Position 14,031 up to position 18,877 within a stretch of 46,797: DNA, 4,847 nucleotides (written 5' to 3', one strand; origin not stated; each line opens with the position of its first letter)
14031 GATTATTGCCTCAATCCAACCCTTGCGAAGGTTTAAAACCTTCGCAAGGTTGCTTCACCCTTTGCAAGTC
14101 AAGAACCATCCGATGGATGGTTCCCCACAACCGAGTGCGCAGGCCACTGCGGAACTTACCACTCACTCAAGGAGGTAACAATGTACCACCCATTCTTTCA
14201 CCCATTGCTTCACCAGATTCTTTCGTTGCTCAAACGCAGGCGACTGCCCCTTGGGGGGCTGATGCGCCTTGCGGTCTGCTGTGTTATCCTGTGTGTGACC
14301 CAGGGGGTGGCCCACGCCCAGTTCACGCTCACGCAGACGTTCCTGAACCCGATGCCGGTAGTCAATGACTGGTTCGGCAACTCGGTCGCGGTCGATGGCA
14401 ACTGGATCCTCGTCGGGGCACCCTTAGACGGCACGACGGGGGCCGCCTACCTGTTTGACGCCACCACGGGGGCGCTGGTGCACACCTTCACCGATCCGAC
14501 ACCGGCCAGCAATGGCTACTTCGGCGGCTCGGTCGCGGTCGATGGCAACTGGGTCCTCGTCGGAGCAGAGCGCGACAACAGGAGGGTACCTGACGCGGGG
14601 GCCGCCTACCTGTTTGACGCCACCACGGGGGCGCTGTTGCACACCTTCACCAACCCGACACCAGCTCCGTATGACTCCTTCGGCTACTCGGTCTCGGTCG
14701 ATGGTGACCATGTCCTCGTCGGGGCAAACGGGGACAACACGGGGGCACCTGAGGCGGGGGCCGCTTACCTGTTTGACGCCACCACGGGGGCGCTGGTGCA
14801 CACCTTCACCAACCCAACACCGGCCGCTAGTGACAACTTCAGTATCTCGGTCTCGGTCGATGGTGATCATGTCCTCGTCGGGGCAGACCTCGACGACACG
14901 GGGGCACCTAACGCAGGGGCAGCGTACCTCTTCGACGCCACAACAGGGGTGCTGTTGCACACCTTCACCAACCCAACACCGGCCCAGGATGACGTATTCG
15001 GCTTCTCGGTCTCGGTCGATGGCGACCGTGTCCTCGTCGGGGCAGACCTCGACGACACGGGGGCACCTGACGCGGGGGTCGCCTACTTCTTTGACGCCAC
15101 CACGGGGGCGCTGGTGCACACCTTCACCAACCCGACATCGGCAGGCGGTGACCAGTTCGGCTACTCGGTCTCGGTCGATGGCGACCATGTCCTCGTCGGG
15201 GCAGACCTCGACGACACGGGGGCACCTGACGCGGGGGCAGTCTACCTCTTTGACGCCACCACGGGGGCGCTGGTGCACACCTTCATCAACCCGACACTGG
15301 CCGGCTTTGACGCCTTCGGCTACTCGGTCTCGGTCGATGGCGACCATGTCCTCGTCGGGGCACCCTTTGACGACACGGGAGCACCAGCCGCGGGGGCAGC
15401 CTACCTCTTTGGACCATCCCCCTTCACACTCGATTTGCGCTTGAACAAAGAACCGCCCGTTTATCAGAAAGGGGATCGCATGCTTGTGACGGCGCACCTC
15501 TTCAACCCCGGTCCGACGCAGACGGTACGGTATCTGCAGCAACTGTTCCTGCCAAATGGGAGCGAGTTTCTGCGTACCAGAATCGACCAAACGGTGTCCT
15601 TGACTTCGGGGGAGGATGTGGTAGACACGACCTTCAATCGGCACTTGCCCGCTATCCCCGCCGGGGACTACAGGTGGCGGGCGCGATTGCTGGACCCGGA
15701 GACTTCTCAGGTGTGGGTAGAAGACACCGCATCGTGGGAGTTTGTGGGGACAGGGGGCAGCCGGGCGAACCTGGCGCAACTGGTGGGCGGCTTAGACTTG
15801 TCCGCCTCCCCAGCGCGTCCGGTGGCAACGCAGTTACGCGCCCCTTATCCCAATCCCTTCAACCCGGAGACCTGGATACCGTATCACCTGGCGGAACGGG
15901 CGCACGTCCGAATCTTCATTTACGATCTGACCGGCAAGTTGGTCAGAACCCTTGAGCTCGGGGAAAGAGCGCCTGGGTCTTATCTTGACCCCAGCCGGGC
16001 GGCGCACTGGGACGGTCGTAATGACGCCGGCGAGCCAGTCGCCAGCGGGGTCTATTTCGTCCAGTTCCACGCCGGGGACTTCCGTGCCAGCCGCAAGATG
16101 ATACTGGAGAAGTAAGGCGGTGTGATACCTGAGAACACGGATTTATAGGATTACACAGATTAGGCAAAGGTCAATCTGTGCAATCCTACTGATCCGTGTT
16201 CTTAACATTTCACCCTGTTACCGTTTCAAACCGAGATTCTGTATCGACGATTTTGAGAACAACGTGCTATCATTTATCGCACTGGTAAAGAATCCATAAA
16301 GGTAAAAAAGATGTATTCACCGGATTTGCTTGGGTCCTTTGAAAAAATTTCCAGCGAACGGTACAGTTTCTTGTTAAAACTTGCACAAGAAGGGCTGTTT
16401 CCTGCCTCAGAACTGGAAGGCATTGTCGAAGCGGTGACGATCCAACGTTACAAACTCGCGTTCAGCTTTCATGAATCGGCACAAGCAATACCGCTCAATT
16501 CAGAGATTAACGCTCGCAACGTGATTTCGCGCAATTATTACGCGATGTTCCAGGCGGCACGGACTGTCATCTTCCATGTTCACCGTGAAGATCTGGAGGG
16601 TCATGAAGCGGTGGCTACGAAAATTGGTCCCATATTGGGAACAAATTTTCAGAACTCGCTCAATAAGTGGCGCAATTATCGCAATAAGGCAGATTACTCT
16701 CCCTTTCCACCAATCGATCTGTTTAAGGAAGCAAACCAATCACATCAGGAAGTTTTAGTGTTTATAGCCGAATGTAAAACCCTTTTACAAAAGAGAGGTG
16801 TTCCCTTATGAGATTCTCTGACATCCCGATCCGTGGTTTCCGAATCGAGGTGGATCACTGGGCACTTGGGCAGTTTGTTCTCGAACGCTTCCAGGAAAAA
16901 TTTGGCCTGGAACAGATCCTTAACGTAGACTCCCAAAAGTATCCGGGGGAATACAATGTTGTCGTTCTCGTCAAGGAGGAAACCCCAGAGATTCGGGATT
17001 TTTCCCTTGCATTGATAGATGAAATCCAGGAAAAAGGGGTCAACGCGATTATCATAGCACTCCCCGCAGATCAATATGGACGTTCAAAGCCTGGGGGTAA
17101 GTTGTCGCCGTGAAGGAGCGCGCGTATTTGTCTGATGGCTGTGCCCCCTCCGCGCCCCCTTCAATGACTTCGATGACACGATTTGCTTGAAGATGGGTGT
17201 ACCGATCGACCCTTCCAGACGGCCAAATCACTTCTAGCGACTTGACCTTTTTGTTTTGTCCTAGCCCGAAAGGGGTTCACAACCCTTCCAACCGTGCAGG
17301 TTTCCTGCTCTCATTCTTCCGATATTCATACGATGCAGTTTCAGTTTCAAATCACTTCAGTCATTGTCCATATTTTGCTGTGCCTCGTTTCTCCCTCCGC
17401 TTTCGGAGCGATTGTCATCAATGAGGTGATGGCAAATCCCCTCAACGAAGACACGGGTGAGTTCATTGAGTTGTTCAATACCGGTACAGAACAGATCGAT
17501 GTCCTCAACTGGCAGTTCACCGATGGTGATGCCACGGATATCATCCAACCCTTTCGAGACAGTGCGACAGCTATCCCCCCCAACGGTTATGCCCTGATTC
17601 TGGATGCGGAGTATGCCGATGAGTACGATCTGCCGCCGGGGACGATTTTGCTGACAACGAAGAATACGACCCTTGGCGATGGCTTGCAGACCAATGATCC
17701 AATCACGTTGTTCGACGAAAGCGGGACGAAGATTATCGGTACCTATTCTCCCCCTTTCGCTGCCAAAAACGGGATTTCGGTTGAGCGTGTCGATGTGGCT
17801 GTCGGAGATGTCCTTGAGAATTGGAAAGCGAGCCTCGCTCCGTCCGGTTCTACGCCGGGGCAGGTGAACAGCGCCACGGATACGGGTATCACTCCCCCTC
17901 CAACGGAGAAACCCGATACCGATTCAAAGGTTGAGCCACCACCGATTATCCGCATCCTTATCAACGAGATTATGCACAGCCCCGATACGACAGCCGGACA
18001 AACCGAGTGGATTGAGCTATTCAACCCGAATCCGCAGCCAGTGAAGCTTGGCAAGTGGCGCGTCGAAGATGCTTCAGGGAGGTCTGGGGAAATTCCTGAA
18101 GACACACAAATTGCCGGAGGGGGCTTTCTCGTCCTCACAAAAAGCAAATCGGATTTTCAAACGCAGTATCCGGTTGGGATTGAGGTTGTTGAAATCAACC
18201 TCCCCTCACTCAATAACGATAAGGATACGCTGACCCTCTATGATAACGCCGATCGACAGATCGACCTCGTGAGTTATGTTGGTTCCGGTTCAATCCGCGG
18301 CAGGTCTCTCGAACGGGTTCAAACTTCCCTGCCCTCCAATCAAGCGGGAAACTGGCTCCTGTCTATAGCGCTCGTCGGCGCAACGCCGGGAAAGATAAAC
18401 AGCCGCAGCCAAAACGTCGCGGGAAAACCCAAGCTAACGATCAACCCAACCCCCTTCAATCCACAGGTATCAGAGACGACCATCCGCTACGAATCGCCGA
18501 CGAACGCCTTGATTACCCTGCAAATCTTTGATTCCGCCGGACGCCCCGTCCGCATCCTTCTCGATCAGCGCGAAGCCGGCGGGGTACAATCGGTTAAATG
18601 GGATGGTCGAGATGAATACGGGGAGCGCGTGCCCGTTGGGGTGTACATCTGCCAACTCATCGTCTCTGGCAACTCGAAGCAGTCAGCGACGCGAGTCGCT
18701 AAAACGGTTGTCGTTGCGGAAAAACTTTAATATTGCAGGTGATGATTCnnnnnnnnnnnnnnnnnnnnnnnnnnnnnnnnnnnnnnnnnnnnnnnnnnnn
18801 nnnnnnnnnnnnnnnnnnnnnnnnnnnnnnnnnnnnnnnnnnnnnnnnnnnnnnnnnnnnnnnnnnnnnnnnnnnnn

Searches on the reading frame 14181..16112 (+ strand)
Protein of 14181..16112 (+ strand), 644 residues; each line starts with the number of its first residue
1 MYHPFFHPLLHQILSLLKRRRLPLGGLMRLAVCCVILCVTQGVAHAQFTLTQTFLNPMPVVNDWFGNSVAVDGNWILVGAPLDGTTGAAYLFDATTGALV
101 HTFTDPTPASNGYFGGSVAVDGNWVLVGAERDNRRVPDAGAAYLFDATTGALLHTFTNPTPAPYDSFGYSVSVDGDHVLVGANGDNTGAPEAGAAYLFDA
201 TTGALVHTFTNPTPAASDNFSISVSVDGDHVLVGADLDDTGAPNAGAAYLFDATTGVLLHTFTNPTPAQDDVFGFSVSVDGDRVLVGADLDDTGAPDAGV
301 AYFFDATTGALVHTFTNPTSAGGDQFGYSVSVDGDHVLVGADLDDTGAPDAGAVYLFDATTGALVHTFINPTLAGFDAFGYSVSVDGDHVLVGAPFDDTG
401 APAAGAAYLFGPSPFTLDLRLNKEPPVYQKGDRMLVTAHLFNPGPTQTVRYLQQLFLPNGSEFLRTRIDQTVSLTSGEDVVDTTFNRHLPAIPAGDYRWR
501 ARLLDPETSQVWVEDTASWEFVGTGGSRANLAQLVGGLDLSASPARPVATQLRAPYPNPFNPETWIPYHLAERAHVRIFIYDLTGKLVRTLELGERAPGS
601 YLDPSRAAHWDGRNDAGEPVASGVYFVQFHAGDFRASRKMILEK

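Call 46: search_protein_families(library=pfam, proteins=[window:14181-16112:+], max_evalue=0.001)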
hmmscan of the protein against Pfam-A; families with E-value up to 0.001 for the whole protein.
window:14181-16112:+ (644 aa): 5 families
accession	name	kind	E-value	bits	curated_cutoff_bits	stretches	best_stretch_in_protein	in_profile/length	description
PF14312.12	FG-GAP_2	-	2.2e-72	239.5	23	7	320-357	12-49/49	FG-GAP repeat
PF13860.13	FlgD_ig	-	1.5e-08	34.9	27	1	570-628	18-72/79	FlgD Ig-like domain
PF13360.13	PQQ_2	-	5.6e-08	33.2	27.6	1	89-363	5-228/233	Outer membrane protein assembly factor BamB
PF18962.6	Por_Secre_tail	-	0.00014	22.5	27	0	556-591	2-37/75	Secretion system C-terminal sorting domain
PF18315.6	VCH_CASS14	-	0.00057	20.4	26.7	0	147-163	78-94/97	Integron cassette protein VCH_CASS1 chain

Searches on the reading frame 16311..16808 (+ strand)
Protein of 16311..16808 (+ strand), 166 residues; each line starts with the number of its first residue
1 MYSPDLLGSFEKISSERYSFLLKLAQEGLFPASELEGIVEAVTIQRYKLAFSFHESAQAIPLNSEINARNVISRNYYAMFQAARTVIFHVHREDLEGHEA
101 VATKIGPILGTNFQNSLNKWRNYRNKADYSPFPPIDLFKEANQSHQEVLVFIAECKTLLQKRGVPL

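Call 3: search_protein_families(library=pfam, proteins=[window:16311-16808:+], max_evalue=0.1)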
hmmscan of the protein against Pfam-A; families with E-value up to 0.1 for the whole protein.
window:16311-16808:+ (166 aa): 0 families

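Call 4: search_protein_families(library=padloc, proteins=[window:16311-16808:+], max_evalue=0.1)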
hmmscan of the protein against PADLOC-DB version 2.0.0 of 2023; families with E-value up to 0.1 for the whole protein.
window:16311-16808:+ (166 aa): 1 family
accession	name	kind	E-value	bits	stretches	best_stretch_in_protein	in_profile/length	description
PDLC02923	HEPN_IX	-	0.021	12.9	1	63-128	19-81/161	-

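Call 5: search_protein_families(library=ncbifam, proteins=[window:16311-16808:+], max_evalue=0.1)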
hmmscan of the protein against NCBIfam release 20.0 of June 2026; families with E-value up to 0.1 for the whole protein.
window:16311-16808:+ (166 aa): 0 families

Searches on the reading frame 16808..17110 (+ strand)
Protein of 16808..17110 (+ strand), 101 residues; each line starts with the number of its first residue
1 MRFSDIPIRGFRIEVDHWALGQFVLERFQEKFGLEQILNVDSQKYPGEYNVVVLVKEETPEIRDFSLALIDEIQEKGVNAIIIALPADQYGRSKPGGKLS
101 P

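Call 3: search_protein_families(library=pfam, proteins=[window:16808-17110:+], max_evalue=0.1)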
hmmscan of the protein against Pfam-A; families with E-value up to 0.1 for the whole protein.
window:16808-17110:+ (101 aa): 1 family
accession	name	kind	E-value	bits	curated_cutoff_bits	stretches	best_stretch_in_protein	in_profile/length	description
PF18882.5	DUF5647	-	0.025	14.8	27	1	45-85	27-66/79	Family of unknown function (DUF5647)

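Call 4: search_protein_families(library=padloc, proteins=[window:16808-17110:+], max_evalue=0.1)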
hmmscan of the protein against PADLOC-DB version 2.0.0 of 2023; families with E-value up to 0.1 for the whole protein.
window:16808-17110:+ (101 aa): 0 families

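Call 5: search_protein_families(library=ncbifam, proteins=[window:16808-17110:+], max_evalue=0.1)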
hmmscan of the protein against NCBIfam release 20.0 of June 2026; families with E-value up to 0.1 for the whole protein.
window:16808-17110:+ (101 aa): 0 families

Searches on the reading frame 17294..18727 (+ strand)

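Call 46: search_protein_families(library=pfam, proteins=[window:17294-18727:+], max_evalue=0.001)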
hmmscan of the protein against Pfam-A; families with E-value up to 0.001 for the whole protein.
window:17294-18727:+ (478 aa): 2 families
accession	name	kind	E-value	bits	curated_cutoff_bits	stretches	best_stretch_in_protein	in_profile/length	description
PF00932.25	LTD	-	2.3e-32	112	34.3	2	220-329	7-108/109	Lamin Tail Domain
PF13860.13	FlgD_ig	-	8.2e-07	29.4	27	1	395-451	12-69/79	FlgD Ig-like domain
